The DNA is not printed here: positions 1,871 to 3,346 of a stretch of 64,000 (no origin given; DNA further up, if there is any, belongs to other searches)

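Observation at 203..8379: Mvh-type [NiFe]-hydrogenase wired to a Qmo-like module (two HdrA paralogs plus a QmoC/HdrE-like membrane subunit) with no HdrBC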

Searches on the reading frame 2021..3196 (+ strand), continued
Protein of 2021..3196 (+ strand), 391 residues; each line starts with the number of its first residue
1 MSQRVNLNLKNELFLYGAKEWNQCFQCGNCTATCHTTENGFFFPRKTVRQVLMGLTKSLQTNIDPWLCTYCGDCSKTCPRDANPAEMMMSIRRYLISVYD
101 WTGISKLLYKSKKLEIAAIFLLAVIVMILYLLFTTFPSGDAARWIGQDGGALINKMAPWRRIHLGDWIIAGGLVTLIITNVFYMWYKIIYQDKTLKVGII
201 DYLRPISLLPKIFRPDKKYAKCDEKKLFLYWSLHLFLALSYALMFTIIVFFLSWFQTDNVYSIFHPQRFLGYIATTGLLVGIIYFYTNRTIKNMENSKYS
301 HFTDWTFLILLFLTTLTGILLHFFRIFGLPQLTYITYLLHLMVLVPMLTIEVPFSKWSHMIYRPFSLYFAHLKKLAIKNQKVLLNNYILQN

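Call 42: predict_structure(alignment_id=A1)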
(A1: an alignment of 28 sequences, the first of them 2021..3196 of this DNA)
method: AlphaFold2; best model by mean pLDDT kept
length: 391 residues; sequences in the alignment: 28
mean_pLDDT: 80.7   pTM: 0.79
mean pLDDT of the five models: 80.7, 78.8, 78.5, 76.2, 73.5
residues with pLDDT >= 90: 133; 70-90: 178; 50-70: 56; < 50: 24
segments of 3 or more residues with pLDDT < 50: 27-29, 38-42, 71-78, 219-221
pLDDT, mean of each block of 10 residues (from residue 1): 73 79 51 49 65 85 73 47 70 89 87 92 96 93 91 94 91 90 90 81 75 53 63 81 88 91 91 91 83 64 85 94 95 97 92 74 84 84 78 64
secondary structure, 60 per line:
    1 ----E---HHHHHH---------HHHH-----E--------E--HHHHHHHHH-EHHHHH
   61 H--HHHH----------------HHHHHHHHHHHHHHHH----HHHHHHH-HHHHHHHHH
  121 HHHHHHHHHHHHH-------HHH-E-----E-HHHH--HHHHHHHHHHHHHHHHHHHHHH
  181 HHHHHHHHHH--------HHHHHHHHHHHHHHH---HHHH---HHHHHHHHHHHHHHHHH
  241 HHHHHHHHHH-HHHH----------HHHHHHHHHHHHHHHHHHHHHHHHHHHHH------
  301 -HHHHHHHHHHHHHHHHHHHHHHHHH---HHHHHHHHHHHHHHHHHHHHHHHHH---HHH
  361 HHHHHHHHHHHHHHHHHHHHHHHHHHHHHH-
elements in order: H9-14 H24-27 H45-53 H56-61 H64-67 H84-99 H104-110 H112-133 H153-156 H159-190 H199-213 H217-220 H224-250 H252-255 H266-294 H302-326 H330-354 H358-390

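Call 46: search_solved_structures(query=L002:8199-9998:+, max_evalue=1e-10, show_alignments=1)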
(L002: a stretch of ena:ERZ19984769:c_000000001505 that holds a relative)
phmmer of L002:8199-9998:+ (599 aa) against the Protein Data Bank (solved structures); distinct sequences matched with E-value up to 1e-10: 6.
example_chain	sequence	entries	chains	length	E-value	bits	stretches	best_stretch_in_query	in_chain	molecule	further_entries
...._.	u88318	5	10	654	5.9e-136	457.7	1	16-574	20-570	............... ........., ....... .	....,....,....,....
8rvv_A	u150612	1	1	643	1.8e-131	442.8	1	20-571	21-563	H(2):CoB-CoM heterodisulfide,ferredoxin reductase subunit A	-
8rvu_a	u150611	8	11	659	2e-131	442.7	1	20-572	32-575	H(2):CoB-CoM heterodisulfide,ferredoxin reductase subunit A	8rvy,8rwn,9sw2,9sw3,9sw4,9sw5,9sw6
9sfi_A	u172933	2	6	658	3e-124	419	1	9-574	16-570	CoB--CoM heterodisulfide reductase iron-sulfur subunit A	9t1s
7bkb_A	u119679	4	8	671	1.5e-112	380.3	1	14-565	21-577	CoB--CoM heterodisulfide reductase iron-sulfur subunit A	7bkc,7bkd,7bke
6tjr_A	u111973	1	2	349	5.8e-40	140.7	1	314-566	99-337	Fumarate reductase/succinate dehydrogenase flavoprotein domain protein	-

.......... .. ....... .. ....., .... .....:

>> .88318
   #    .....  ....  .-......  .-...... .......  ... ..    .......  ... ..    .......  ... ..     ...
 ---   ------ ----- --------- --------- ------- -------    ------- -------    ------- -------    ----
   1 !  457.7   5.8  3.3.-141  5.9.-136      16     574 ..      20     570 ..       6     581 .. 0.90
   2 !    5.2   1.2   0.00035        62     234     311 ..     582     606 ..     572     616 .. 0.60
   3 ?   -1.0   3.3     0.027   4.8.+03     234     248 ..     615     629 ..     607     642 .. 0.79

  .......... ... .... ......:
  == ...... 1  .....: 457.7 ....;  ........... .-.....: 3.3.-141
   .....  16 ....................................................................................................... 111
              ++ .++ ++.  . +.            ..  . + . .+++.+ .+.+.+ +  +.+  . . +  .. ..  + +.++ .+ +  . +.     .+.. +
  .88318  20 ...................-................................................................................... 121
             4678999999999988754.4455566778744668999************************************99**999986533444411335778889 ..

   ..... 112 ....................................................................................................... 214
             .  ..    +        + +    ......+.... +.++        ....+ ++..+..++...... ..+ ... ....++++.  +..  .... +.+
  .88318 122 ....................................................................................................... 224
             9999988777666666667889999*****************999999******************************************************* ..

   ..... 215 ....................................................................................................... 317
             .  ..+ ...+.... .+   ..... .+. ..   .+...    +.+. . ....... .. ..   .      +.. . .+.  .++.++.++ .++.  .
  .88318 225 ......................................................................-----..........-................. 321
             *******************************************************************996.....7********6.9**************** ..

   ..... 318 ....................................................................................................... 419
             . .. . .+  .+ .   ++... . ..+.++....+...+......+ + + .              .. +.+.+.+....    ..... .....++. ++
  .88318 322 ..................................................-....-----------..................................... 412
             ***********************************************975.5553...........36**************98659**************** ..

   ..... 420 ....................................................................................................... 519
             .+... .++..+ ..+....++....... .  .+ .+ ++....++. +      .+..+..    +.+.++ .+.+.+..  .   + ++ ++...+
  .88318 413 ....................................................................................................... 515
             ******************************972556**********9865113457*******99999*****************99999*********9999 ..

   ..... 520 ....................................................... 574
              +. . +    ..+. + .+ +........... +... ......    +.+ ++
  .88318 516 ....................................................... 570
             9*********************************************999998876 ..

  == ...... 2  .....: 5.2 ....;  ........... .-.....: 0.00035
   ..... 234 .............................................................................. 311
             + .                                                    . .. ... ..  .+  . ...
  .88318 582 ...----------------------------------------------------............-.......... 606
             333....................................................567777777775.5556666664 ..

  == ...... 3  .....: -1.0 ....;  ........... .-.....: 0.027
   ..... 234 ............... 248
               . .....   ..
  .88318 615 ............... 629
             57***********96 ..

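Call 47: fold_search(model_id=the predicted structure, library=pdb)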
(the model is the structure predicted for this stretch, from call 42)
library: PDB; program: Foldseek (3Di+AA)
matches with E <= 10: 165; with E <= 0.001: 0
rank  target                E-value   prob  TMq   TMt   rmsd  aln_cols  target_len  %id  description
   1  7bkb_C                1.8e-01  1.00  0.21  0.41   6.1       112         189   28  Formate dehydrogenase - heterodisulfide reductase - formylmethanofuran dehydrogenase complex from Methanospirillum hun (released 2021-09-29)
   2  8rvu_C                3.0e-01  1.00  0.21  0.41   3.3        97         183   24  CryoEM structure of the Elp-Hdr complex of Methanothermobacter marburgensis state 2 (composite structure) (released 2025-05-14)
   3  7vgt                  4.3e-01  0.25  0.19  0.25  21.3       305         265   13  Time-resolved serial femtosecond crystallography structure of light-driven chloride ion-pumping rhodopsin, NM-R3: restin (released 2022-02-16)
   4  8rvu_c                4.7e-01  0.99  0.21  0.41   3.3        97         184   25  CryoEM structure of the Elp-Hdr complex of Methanothermobacter marburgensis state 2 (composite structure) (released 2025-05-14)
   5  8rwn_C                4.9e-01  0.98  0.19  0.37   4.2       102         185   22  CryoEM structure of the Hdr(ABC)2 subunits of the Elp-Hdr complex of Methanothermobacter marburgensis (released 2025-05-14)
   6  9ojn                  7.8e-01  0.82  0.29  0.17   8.9       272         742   15  Structure of Mycobacterium smegmatis EtfD (released 2025-05-21)
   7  9m7s_C                1.0e+00  0.14  0.17  0.20  19.9       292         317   14  At S1+2S3 trimer (released 2026-04-01)
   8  8ipt_C                1.0e+00  0.11  0.18  0.14  23.6       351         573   12  Cryo-EM structure of heme transporter CydDC from Escherichia coli in the occluded ATP bound state (released 2023-06-14)
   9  7zdt_C                1.3e+00  0.05  0.12  0.09  25.8       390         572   12  Occ(apo/return) conformation of CydDC mutant (E500Q.C) in ATP(CydC) bound state (Dataset-18) (released 2023-04-19)
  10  7zde_C                1.4e+00  0.08  0.16  0.12  26.2       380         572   11  IF(apo/as isolated) conformation of CydDC in AMP-PNP(CydD) bound state (Dataset-4) (released 2023-04-19)
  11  7mz9_A                1.4e+00  0.05  0.13  0.11  17.8       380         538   14  Cryo-EM structure of minimal TRPV1 with 1 partially bound RTX (released 2021-09-22)
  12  8b8g_A                1.5e+00  0.04  0.12  0.08  23.1       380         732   12  Cryo-EM structure of Ca2+-free mTMEM16F F518H mutant in Digitonin (released 2022-11-16)
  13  7lpe_A                1.6e+00  0.08  0.18  0.15  28.4       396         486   10  Cryo-EM structure of full-length TRPV1 with capsaicin at 48 degrees Celsius, in an open state, class 1 (released 2021-07-28)
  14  7akx_A                2.0e+00  0.14  0.18  0.26  21.0       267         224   13  Crystal structure of the viral rhodopsin OLPVR1 in P1 space group (released 2020-11-25)
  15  6drz                  2.0e+00  0.04  0.13  0.13  28.1       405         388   14  Structural Determinants of Activation and Biased Agonism at the 5-HT2B Receptor (released 2018-08-29)
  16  7mzb_B                2.0e+00  0.03  0.11  0.09  18.9       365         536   14  Cryo-EM structure of minimal TRPV1 with 3 bound RTX and 1 perturbed PI (released 2021-09-22)
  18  7mz7_A                2.1e+00  0.03  0.12  0.09  18.6       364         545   16  Cryo-EM structure of minimal TRPV1 with 4 partially bound RTX (released 2021-09-22)
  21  7l2h_A                2.2e+00  0.04  0.14  0.12  17.5       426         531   14  Cryo-EM structure of unliganded full-length TRPV1 at neutral pH (released 2021-09-22)
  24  7mzc_A                2.4e+00  0.03  0.11  0.10  18.9       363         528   14  Cryo-EM structure of minimal TRPV1 with RTX bound in C1 state (released 2021-09-22)
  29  7mza_B                2.8e+00  0.03  0.13  0.11  17.1       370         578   14  Cryo-EM structure of minimal TRPV1 with 2 bound RTX in adjacent pockets (released 2021-09-22)
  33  7l2u_D                3.0e+00  0.02  0.10  0.09  19.1       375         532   15  cryo-EM structure of DkTx-bound minimal TRPV1 in open state (released 2021-09-22)
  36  7l2p_A                3.2e+00  0.03  0.13  0.10  17.2       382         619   13  cryo-EM structure of unliganded minimal TRPV1 (released 2021-09-22)
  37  7l2p_D                3.2e+00  0.02  0.11  0.10  17.9       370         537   14  cryo-EM structure of unliganded minimal TRPV1 (released 2021-09-22)
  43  7l2n_A                3.5e+00  0.03  0.15  0.14  19.2       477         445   12  Cryo-EM structure of RTX-bound full-length TRPV1 in C1 state (released 2021-09-22)
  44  7l2p_B                3.5e+00  0.02  0.13  0.11  17.2       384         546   14  cryo-EM structure of unliganded minimal TRPV1 (released 2021-09-22)
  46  7l2t_D                3.7e+00  0.02  0.12  0.11  17.9       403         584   14  cryo-EM structure of DkTx-bound minimal TRPV1 in partial open state (released 2021-09-22)
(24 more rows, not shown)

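Call 68: search_protein_families(library=pfam, proteins=[L030:1220-2251:+, L030:2238-3353:+, L030:3373-4167:+, L030:4155-4700:+, L030:4734-5144:+, L030:5314-5739:+, L030:6018-6410:+, L030:9718-9990:+, L030:12572-14986:+, L062:5803-6297:+], max_evalue=0.001)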
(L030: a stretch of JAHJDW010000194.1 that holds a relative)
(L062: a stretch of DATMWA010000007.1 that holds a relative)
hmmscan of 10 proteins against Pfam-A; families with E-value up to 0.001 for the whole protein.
L030:1220-2251:+ (343 aa): 1 family
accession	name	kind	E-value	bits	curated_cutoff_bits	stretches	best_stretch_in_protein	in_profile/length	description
PF00581.25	Rhodanese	-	1.1e-20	74.4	22.2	2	92-170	11-100/102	Rhodanese-like domain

L030:2238-3353:+ (371 aa): 1 family
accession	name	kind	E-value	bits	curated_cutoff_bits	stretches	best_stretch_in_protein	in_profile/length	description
PF07396.17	Porin_O_P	-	1.7e-13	51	20.9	1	64-172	16-129/370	Phosphate-selective porin O and P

L030:3373-4167:+ (264 aa): 1 family
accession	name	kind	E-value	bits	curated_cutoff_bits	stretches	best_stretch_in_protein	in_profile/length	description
PF00581.25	Rhodanese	-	2.5e-35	121.4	22.2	2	161-263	3-100/102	Rhodanese-like domain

L030:4155-4700:+ (181 aa): 1 family
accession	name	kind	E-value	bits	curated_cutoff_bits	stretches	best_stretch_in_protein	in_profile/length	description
PF00581.25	Rhodanese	-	7.8e-17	62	22.2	1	59-153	1-102/102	Rhodanese-like domain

L030:4734-5144:+ (136 aa): 1 family
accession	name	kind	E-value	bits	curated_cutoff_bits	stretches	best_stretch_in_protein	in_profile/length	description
PF13686.11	DrsE_2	-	5.8e-05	23.5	25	1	66-133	90-154/156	DsrE/DsrF/DrsH-like family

L030:5314-5739:+ (141 aa): 2 families
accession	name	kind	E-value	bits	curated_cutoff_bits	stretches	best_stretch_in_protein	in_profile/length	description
PF13686.11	DrsE_2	-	3.4e-07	30.8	25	0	75-140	94-156/156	DsrE/DsrF/DrsH-like family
PF02635.20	DsrE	-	0.00062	20.4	22.7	0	34-139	33-114/116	DsrE/DsrF-like family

L030:6018-6410:+ (130 aa): 1 family
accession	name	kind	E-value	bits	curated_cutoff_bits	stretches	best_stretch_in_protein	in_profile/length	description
PF02662.21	FlpD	-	8.4e-28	97.3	22.3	1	10-128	1-119/123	Methyl-viologen-reducing hydrogenase, delta subunit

L030:9718-9990:+ (90 aa): 0 families

L030:12572-14986:+ (804 aa): 3 families
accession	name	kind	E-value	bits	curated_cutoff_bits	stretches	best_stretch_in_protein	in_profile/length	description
PF00488.27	MutS_V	-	2.3e-33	116.2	30.2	1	342-521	2-183/188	MutS domain V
PF01713.27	Smr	-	1.8e-20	73.3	25.7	1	727-801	1-76/77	Smr domain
PF20297.4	MSSS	-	6.8e-08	32.5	26.8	1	659-697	2-42/42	MutS2 and Smr-associated SH3 domain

L062:5803-6297:+ (164 aa): 1 family
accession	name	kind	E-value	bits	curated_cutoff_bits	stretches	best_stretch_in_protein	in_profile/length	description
PF02662.21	FlpD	-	1.1e-15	58.1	22.3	1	30-151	1-123/123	Methyl-viologen-reducing hydrogenase, delta subunit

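Call 76: search_protein_families(library=ncbifam, proteins=[L030:9953-11137:+, L062:9929-11161:+, L082:4380-5540:+, L064:10004-11128:+, L073:10001-11125:+, L083:10001-11107:+, L007:10001-11116:+, L016:10001-11122:+, L005:10001-11137:+, L076:10001-11122:+], max_evalue=1e-20)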
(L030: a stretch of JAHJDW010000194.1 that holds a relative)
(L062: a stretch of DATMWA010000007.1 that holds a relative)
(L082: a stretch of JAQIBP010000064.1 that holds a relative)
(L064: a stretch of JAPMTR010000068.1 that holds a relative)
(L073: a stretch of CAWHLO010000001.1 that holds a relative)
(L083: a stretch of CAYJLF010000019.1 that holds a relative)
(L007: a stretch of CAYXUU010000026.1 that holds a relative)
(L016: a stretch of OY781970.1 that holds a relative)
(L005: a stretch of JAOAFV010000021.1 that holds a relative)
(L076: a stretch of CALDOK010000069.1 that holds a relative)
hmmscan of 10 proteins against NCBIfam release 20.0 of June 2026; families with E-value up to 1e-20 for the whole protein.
L030:9953-11137:+ (394 aa): 1 family
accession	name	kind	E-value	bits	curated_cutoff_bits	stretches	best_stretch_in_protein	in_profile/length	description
NF038018.1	qmoC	equivalog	1.9e-59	202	300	1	21-383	5-360/360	quinone-interacting membrane-bound oxidoreductase complex subunit QmoC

L062:9929-11161:+ (410 aa): 1 family
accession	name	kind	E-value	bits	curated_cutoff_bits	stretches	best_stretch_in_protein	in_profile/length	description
NF038018.1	qmoC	equivalog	1.4e-60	205.7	300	1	32-388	4-360/360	quinone-interacting membrane-bound oxidoreductase complex subunit QmoC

L082:4380-5540:+ (386 aa): 1 family
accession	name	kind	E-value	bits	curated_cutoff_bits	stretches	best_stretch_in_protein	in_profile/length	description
NF038018.1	qmoC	equivalog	5.1e-61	207.1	300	1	11-375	5-358/360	quinone-interacting membrane-bound oxidoreductase complex subunit QmoC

L064:10004-11128:+ (374 aa): 1 family
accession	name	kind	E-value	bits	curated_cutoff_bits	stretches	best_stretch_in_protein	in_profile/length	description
NF038018.1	qmoC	equivalog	8.7e-58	196.5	300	1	6-354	4-359/360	quinone-interacting membrane-bound oxidoreductase complex subunit QmoC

L073:10001-11125:+ (374 aa): 1 family
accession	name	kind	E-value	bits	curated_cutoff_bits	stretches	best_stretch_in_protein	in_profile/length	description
NF038018.1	qmoC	equivalog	2.7e-58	198.2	300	1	10-359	6-358/360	quinone-interacting membrane-bound oxidoreductase complex subunit QmoC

L083:10001-11107:+ (369 aa): 1 family
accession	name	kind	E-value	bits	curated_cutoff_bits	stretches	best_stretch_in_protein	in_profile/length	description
NF038018.1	qmoC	equivalog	1.4e-53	182.6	300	1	11-357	7-360/360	quinone-interacting membrane-bound oxidoreductase complex subunit QmoC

L007:10001-11116:+ (372 aa): 1 family
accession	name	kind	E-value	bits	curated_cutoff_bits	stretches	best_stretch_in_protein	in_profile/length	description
NF038018.1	qmoC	equivalog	6.6e-60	203.5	300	1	8-359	7-359/360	quinone-interacting membrane-bound oxidoreductase complex subunit QmoC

L016:10001-11122:+ (374 aa): 1 family
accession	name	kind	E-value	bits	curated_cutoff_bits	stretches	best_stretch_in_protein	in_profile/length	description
NF038018.1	qmoC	equivalog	1.1e-57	196.1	300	1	10-363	6-360/360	quinone-interacting membrane-bound oxidoreductase complex subunit QmoC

L005:10001-11137:+ (379 aa): 1 family
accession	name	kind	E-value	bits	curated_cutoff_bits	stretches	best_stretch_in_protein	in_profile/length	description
NF038018.1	qmoC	equivalog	9.5e-65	219.4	300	1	7-368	3-360/360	quinone-interacting membrane-bound oxidoreductase complex subunit QmoC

L076:10001-11122:+ (374 aa): 1 family
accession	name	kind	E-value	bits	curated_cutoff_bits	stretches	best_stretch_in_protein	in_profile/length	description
NF038018.1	qmoC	equivalog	4.5e-58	197.4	300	1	10-361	6-358/360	quinone-interacting membrane-bound oxidoreductase complex subunit QmoC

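Call 94: search_protein_representatives(protein=window:2021-3196:+)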
Query: 391 residues. Proteins with E-value up to 0.001 (for the whole library): 1794; up to 1e-10: 511; up to 1e-30: 129. The best 150 are listed.
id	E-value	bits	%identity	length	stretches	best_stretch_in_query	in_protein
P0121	1.8e-107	376.5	47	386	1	3-376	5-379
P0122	1.5e-98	347.1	55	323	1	75-381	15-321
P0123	6.5e-93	328.5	44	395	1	3-378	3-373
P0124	1.0e-85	304.8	37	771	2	4-384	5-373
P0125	1.9e-85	304.0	42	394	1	16-376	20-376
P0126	9.2e-85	301.7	39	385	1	6-380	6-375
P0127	3.0e-82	293.4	39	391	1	9-379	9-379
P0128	4.2e-82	292.9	52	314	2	218-382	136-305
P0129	5.5e-81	289.3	38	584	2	3-378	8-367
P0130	2.1e-80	287.3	42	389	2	213-378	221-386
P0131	6.4e-77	275.9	39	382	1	5-381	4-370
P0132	1.6e-75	271.2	49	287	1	88-380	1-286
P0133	1.3e-74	268.2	37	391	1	4-369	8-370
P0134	6.1e-74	266.1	40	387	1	1-374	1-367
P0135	7.3e-71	255.9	40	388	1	1-380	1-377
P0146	1.1e-54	202.6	31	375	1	9-371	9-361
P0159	1.4e-45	172.7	31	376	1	3-375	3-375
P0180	2.7e-39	152.0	29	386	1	1-373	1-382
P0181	2.9e-39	151.9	30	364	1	12-373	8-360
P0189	1.9e-38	149.2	30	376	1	9-371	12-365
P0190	2.1e-38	149.0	29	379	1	4-371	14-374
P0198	1.3e-36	143.2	30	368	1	4-371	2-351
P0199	1.7e-36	142.8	29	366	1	10-373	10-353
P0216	6.4e-34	134.3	28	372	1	6-370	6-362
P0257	5.1e-30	121.4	27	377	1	7-370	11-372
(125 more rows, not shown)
